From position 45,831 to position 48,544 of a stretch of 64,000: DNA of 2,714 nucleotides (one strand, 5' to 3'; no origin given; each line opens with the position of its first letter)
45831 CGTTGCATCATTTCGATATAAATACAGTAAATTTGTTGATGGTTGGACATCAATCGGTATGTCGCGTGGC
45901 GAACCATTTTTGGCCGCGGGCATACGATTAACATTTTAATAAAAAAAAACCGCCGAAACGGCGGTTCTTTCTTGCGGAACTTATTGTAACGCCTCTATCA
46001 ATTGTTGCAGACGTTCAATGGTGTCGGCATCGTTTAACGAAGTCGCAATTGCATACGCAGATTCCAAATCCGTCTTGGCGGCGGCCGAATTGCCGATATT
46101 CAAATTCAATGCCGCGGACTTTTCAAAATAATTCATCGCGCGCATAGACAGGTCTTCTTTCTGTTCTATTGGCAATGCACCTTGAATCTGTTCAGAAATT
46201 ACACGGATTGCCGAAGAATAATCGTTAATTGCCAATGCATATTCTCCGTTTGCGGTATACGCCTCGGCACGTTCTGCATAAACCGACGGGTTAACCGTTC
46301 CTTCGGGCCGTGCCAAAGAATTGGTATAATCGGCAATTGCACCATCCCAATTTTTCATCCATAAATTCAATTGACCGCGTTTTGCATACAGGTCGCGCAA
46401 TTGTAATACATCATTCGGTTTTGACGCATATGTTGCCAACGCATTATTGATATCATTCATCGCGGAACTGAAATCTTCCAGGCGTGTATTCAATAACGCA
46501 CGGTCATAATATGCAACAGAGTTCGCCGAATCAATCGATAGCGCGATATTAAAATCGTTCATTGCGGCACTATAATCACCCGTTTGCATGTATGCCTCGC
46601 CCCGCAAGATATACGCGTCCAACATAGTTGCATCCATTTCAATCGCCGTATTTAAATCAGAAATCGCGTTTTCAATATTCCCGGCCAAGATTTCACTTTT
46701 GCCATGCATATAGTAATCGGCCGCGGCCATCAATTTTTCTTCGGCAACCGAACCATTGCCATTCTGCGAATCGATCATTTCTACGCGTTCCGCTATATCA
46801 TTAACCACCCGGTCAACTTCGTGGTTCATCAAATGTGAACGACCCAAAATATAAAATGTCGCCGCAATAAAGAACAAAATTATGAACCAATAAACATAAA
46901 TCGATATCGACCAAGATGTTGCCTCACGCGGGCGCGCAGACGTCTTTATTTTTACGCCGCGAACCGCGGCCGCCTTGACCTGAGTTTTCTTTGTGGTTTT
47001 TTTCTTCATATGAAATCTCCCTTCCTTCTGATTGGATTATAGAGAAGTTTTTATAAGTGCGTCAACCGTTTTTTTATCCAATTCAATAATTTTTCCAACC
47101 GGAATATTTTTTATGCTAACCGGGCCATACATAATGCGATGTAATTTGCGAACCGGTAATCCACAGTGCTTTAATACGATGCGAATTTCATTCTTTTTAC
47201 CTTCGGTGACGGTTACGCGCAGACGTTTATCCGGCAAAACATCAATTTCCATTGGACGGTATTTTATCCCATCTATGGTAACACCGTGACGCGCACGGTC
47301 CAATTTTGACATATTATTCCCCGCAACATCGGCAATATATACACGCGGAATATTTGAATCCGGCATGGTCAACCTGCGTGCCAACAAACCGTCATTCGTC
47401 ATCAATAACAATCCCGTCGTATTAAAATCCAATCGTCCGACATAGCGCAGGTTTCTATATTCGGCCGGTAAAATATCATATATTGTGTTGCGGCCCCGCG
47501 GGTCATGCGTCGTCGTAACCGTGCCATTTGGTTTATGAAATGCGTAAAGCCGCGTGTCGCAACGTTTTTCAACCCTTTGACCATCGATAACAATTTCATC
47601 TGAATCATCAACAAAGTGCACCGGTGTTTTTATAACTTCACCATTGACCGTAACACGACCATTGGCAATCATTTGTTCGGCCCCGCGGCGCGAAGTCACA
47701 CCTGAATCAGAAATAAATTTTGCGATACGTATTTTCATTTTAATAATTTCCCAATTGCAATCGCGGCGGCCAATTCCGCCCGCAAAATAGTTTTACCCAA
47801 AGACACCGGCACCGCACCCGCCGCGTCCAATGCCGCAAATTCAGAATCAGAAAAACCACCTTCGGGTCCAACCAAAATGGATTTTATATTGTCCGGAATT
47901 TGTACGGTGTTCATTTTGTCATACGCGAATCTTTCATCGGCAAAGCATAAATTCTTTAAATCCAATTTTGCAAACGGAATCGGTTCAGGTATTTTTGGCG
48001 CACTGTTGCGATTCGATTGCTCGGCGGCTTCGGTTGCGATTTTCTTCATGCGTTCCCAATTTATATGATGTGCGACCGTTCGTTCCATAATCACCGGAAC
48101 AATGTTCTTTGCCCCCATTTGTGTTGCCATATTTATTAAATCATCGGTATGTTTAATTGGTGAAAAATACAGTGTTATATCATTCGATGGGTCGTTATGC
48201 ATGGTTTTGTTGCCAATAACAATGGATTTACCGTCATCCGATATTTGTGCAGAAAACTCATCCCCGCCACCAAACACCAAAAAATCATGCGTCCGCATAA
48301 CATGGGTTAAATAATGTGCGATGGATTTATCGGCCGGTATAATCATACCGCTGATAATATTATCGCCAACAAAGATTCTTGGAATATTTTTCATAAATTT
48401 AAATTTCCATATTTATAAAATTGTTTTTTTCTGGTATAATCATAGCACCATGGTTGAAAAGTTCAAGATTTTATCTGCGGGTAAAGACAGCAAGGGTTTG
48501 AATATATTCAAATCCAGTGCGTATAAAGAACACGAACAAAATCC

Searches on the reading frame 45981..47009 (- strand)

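Call 21: search_protein_families(library=pfam, proteins=[window:45981-47009:-], max_evalue=0.00001)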
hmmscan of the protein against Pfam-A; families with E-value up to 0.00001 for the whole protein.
window:45981-47009:- (342 aa): 7 families
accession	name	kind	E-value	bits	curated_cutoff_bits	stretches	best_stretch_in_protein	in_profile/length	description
PF00515.34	TPR_1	-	4e-19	68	27.8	0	131-161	2-32/34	Tetratricopeptide repeat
PF07719.23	TPR_2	-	1e-14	53.7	27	0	131-162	2-33/34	Tetratricopeptide repeat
PF13371.12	TPR_9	-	1.9e-12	47.5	35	0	139-199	4-63/73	Tetratricopeptide repeat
PF13181.12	TPR_8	-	8.5e-12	44.7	25.7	0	131-163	2-34/34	Tetratricopeptide repeat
PF13414.12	TPR_11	-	3.2e-11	43.2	26.8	0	137-173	1-37/42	TPR repeat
PF13432.12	TPR_16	-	1.9e-09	38.2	32.7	0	100-161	1-62/65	Tetratricopeptide repeat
PF13428.12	TPR_14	-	7.7e-07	29.6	23.5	0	131-171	2-42/44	Tetratricopeptide repeat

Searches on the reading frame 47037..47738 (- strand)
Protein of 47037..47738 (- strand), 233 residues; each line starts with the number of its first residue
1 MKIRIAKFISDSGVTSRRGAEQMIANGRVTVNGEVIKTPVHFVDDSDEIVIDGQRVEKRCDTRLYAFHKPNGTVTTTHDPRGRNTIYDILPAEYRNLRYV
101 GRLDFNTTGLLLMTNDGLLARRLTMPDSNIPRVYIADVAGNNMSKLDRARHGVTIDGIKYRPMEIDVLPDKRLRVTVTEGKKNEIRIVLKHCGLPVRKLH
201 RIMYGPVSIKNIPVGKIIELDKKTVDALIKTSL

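Call 21: search_protein_families(library=pfam, proteins=[window:47037-47738:-], max_evalue=0.00001)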
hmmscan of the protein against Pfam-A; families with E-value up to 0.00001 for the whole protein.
window:47037-47738:- (233 aa): 2 families
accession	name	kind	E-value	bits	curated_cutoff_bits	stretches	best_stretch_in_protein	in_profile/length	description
PF00849.27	PseudoU_synth_2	-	3.7e-17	63.4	26.8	1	64-191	2-152/152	RNA pseudouridylate synthase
PF01479.30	S4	-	2.8e-10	40.2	22.8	1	4-49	2-48/48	S4 domain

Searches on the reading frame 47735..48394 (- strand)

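Call 21: search_protein_families(library=pfam, proteins=[window:47735-48394:-], max_evalue=0.00001)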
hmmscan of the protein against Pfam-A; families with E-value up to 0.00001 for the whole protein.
window:47735-48394:- (219 aa): 1 family
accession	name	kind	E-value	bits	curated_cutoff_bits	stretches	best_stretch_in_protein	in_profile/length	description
PF04452.19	Methyltrans_RNA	-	1.4e-32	113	23.9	1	71-215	5-162/165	RNA methyltransferase domain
